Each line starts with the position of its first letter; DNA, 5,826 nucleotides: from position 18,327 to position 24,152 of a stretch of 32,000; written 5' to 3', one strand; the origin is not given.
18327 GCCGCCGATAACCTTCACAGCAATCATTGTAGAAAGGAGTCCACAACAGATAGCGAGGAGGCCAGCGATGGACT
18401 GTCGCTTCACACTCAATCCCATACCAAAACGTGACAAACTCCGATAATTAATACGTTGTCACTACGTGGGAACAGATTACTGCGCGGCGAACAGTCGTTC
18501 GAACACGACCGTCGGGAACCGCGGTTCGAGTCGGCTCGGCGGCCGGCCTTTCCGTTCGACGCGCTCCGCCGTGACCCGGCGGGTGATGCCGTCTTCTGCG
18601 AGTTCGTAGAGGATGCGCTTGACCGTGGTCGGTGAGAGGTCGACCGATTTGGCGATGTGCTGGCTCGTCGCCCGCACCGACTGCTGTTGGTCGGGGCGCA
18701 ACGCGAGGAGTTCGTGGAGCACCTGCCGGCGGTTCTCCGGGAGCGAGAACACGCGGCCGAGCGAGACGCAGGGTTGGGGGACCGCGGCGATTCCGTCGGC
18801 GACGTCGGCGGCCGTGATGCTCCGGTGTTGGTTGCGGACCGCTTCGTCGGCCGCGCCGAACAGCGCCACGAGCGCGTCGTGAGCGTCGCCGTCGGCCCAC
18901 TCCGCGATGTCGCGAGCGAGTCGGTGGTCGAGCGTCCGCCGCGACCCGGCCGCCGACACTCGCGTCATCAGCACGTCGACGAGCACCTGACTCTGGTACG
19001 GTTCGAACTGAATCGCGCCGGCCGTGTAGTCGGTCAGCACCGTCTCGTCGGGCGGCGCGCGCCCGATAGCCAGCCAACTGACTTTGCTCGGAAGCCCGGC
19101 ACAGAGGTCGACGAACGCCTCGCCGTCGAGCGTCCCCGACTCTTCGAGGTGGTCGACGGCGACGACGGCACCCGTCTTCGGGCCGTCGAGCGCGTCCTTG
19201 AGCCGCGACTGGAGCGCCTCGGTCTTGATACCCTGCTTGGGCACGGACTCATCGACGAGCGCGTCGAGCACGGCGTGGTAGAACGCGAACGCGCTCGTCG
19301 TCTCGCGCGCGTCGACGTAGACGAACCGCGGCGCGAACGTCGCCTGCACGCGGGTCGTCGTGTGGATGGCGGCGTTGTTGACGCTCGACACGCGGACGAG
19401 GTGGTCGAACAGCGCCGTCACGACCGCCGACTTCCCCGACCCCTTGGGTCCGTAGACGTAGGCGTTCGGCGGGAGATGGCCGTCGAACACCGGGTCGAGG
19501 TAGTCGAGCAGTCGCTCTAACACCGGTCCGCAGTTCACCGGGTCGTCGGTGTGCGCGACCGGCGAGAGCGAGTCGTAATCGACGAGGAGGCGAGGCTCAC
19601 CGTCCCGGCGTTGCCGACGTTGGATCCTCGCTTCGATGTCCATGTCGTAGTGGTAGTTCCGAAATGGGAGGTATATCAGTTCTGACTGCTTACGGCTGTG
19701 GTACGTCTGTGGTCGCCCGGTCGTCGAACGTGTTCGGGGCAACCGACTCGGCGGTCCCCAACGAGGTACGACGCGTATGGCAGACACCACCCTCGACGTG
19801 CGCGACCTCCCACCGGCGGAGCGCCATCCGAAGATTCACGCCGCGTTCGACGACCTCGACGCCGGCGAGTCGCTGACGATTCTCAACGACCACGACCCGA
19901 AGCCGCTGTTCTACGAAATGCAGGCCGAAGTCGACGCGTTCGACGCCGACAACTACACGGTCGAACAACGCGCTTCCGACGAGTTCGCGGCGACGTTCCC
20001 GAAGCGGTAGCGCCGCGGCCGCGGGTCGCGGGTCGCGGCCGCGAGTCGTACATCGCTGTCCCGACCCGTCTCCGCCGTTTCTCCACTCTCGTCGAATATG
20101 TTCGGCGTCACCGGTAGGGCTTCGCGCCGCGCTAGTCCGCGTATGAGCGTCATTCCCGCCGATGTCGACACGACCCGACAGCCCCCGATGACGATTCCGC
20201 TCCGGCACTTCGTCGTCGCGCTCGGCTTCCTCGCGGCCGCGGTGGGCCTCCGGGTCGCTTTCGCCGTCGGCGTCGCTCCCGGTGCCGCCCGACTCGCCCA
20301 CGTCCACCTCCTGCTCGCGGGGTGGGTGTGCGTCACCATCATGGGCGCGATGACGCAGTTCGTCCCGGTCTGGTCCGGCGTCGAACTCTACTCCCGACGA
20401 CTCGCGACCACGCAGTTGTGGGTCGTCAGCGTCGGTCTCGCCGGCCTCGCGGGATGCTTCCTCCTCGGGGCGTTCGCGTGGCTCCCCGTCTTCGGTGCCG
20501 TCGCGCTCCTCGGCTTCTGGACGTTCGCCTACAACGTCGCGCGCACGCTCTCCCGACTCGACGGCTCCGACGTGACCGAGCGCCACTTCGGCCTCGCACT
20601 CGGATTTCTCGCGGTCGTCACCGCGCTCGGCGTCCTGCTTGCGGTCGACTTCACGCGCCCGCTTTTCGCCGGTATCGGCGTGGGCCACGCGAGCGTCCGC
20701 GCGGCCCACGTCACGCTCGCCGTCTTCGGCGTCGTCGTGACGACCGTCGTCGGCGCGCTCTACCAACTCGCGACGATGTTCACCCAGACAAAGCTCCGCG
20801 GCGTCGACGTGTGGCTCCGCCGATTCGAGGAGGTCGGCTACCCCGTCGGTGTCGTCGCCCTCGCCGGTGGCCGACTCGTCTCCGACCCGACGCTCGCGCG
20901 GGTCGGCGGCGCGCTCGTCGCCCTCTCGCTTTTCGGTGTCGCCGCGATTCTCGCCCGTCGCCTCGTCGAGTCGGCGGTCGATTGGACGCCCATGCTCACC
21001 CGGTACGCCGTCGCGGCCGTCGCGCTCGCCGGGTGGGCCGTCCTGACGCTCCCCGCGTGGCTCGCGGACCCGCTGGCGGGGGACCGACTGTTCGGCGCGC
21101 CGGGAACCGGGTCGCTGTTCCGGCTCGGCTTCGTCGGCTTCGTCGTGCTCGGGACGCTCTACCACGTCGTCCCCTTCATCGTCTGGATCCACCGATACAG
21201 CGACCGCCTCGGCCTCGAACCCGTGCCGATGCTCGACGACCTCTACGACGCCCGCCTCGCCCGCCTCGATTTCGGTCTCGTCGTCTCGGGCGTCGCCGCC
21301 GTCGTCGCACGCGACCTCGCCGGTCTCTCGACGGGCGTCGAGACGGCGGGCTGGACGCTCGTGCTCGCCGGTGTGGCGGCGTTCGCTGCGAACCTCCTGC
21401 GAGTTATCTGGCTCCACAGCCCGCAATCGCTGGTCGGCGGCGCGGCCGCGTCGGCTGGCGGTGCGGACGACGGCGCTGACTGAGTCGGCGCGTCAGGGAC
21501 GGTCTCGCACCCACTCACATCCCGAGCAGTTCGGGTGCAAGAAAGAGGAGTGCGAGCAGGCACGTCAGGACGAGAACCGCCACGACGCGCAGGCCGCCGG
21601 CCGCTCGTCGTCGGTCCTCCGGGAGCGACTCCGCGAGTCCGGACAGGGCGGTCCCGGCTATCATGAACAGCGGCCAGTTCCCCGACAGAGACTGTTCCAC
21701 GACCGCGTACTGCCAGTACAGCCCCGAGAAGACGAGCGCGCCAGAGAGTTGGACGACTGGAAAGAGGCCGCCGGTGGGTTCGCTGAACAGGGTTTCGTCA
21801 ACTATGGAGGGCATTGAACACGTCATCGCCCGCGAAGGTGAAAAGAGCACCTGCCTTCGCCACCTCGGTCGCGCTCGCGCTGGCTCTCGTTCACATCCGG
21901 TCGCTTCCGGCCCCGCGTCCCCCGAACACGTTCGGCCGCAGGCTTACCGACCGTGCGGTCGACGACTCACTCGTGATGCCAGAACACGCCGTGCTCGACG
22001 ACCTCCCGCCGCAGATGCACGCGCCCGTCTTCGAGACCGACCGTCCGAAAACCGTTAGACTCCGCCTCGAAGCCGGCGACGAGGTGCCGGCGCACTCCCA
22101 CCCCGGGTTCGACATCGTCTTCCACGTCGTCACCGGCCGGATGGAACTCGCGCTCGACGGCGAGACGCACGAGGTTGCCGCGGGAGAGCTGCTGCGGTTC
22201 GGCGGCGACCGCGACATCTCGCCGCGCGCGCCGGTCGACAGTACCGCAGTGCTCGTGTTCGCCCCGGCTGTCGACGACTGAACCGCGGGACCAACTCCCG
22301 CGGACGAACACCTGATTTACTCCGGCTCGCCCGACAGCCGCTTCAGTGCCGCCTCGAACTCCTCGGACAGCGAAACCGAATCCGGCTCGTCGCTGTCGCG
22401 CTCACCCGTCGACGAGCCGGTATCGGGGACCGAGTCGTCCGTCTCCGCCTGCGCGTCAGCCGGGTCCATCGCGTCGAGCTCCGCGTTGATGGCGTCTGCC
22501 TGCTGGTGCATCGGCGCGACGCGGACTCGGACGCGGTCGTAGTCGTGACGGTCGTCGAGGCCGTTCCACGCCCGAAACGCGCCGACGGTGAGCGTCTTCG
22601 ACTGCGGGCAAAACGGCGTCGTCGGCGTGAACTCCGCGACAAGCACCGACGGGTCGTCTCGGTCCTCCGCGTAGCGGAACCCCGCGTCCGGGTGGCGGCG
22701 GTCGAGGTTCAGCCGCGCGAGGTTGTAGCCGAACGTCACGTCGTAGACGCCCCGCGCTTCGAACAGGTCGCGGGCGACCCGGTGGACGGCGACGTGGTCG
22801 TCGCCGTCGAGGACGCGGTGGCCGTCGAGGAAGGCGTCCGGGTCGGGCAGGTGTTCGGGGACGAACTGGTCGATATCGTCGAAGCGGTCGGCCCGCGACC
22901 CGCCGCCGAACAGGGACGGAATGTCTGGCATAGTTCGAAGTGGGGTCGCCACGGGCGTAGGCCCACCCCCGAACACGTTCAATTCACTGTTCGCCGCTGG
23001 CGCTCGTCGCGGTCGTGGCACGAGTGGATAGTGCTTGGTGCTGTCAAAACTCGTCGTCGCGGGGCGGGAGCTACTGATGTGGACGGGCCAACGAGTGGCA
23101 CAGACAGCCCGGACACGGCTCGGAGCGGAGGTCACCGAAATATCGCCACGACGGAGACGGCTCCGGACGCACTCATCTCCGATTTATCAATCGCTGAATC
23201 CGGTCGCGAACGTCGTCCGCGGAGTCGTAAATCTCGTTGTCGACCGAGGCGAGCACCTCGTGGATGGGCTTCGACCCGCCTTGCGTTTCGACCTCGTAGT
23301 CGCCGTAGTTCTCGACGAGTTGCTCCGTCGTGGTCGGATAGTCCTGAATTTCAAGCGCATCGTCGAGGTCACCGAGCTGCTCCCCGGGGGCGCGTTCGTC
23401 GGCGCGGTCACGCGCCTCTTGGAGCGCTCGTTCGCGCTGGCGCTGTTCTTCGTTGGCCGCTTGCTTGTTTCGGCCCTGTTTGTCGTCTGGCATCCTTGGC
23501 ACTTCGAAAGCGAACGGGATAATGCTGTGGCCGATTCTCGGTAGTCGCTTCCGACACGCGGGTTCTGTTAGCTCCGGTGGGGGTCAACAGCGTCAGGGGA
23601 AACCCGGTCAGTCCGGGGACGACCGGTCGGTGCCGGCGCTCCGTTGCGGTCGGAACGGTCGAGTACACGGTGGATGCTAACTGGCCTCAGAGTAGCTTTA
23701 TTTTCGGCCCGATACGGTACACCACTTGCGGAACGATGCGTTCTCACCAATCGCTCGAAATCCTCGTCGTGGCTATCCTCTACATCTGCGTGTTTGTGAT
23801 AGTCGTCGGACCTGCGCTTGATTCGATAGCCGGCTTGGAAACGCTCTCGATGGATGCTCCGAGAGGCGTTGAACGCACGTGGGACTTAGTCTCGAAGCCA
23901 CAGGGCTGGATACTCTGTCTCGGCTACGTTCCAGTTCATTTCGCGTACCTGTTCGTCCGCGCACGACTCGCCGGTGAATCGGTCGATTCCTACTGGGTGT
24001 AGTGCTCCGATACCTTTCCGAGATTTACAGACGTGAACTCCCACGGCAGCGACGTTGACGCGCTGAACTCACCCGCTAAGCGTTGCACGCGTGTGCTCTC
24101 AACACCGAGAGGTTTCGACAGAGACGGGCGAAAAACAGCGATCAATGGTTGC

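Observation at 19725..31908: Nine copies of a 12-bp inverted repeat (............) sit at the promoters of the nirK/norZ island, including those of about six uncharacterised genes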

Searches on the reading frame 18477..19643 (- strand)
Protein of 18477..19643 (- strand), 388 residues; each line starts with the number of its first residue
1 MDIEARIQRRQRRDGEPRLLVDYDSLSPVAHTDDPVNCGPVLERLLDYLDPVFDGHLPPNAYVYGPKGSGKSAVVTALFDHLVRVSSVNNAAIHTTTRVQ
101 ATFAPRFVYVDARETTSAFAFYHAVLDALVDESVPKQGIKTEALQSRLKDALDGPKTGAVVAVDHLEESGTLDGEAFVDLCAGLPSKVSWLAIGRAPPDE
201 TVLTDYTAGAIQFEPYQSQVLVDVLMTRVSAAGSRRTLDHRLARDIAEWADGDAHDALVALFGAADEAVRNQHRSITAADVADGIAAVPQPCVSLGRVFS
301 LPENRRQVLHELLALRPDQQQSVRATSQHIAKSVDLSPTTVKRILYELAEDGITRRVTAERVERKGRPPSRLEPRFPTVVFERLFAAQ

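Call 6: search_protein_families(library=pfam, proteins=[window:18477-19643:-], max_evalue=0.01)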
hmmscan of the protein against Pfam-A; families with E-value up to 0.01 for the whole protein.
window:18477-19643:- (388 aa): 7 families
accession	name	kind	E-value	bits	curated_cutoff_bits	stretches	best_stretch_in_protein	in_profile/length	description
PF13191.12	AAA_16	-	4.9e-16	60.1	32.6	1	42-186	9-161/167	AAA ATPase domain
PF13401.12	AAA_22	-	5.3e-08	33.7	27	1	61-164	8-91/130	AAA domain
PF13545.12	HTH_Crp_2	-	0.00018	21.9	27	1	310-356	5-55/70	Crp-like helix-turn-helix domain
PF02082.26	Rrf2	-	0.0012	19.4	30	1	307-355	7-54/132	Iron-dependent Transcriptional regulator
PF13412.12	HTH_24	-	0.0024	17.8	21.9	1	324-353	17-46/48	Winged helix-turn-helix DNA-binding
PF01637.24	ATPase_2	-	0.0045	17.3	33.2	1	47-175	9-128/225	ATPase domain predominantly from Archaea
PF22703.2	Cdc6_lid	-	0.0073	16.6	27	1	223-283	2-65/68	Cdc6 AAA+ ATPase-type lid domain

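Call 18: search_protein_families(library=ncbifam, proteins=[window:18477-19643:-], max_evalue=0.01)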
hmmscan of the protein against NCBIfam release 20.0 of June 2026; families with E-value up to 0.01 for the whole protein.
window:18477-19643:- (388 aa): 11 families
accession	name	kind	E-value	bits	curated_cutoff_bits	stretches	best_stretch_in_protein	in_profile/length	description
TIGR02928.1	TIGR02928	subfamily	7.8e-22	77.6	181.3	1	42-361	24-352/366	orc1/cdc6 family replication initiation protein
NF001625.0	PRK00411.1-3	equivalog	6.4e-13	48.2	501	1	43-354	44-364/415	ORC1-type DNA replication protein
NF001624.0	PRK00411.1-2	subfamily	7.1e-09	35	354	2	199-349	188-338/374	ORC1-type DNA replication protein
NF001626.0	PRK00411.1-5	equivalog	2.7e-06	26.4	417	1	45-103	42-98/374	ORC1-type DNA replication protein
NF001623.0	PRK00411.1-1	equivalog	0.00017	20.4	311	1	210-288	209-293/411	ORC1-type DNA replication protein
NF040939.2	trans_reg_lrs14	equivalog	0.00029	20.9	90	1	298-368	16-79/103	Lrs14 family HTH-type transcriptional regulator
NF009067.0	PRK12402.1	equivalog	0.00029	19.9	317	0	47-86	25-64/340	replication factor C small subunit 2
NF007341.0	PRK09834.1-3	equivalog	0.00037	19.7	269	1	318-361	21-64/274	DNA-binding transcriptional regulator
TIGR03420.1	DnaA_homol_Hda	equivalog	0.002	17.7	194.8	0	44-84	24-64/226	DnaA regulatory inactivator Hda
NF047389.1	ATPase_Sll1717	subfamily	0.003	16.7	75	1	60-150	31-123/454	P-loop ATPase, Sll1717 family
NF053606.1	Sta1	subfamily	0.0047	17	80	1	295-368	12-77/100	Sta1 family transcriptional regulator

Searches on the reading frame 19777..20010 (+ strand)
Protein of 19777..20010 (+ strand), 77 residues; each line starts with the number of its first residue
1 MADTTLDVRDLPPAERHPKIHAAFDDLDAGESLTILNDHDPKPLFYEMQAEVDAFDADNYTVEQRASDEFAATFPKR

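Call 6: search_protein_families(library=pfam, proteins=[window:19777-20010:+], max_evalue=0.01)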
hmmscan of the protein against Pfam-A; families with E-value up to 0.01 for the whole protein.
window:19777-20010:+ (77 aa): 1 family
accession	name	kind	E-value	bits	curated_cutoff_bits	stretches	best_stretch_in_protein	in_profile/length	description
PF10006.14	DUF2249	-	3.5e-24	84.8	29.5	1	5-75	1-69/70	Uncharacterized conserved protein (DUF2249)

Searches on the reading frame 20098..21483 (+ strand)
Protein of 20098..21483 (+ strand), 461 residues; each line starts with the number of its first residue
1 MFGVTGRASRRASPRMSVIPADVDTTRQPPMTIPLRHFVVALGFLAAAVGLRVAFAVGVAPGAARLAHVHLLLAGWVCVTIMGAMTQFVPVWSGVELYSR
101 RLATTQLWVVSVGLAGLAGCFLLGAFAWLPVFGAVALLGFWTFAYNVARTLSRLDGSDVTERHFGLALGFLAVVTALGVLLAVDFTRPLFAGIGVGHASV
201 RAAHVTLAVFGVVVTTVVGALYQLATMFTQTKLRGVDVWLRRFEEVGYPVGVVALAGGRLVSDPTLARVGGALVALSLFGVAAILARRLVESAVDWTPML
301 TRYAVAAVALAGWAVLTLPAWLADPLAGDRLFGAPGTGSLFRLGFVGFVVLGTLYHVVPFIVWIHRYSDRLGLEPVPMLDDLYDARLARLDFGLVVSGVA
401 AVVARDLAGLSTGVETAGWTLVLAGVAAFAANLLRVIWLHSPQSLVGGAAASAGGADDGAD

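Call 6: search_protein_families(library=pfam, proteins=[window:20098-21483:+], max_evalue=0.01)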
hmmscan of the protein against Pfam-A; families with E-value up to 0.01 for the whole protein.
window:20098-21483:+ (461 aa): 0 families

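Call 18: search_protein_families(library=ncbifam, proteins=[window:20143-21483:+], max_evalue=0.01)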
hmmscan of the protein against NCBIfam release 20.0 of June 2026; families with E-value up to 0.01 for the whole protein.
window:20143-21483:+ (446 aa): 0 families

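Call 35: search_protein_families(library=pfam, proteins=[window:20143-21483:+], max_evalue=10)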
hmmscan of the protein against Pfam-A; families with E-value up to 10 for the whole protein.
window:20143-21483:+ (446 aa): 0 families

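Call 37: search_solved_structures(query=window:20143-21483:+, max_evalue=1)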
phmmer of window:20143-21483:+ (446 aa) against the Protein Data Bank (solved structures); distinct sequences matched with E-value up to 1: 0.

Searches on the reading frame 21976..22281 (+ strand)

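Call 6: search_protein_families(library=pfam, proteins=[window:21976-22281:+], max_evalue=0.01)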
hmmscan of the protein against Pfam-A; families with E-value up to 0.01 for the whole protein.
window:21976-22281:+ (101 aa): 1 family
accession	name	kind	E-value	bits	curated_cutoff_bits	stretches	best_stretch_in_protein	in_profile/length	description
PF07883.17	Cupin_2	-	8.3e-10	38.7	27.2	1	29-89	3-62/70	Cupin domain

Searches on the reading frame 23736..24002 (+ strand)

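Call 35: search_protein_families(library=pfam, proteins=[window:23736-24002:+], max_evalue=10)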
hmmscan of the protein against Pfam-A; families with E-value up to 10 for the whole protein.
window:23736-24002:+ (88 aa): 1 family
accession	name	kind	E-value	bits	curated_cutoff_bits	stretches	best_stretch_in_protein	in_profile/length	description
PF01292.26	Ni_hydr_CYTB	-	0.043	14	30.1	1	5-76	96-166/179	Prokaryotic cytochrome b561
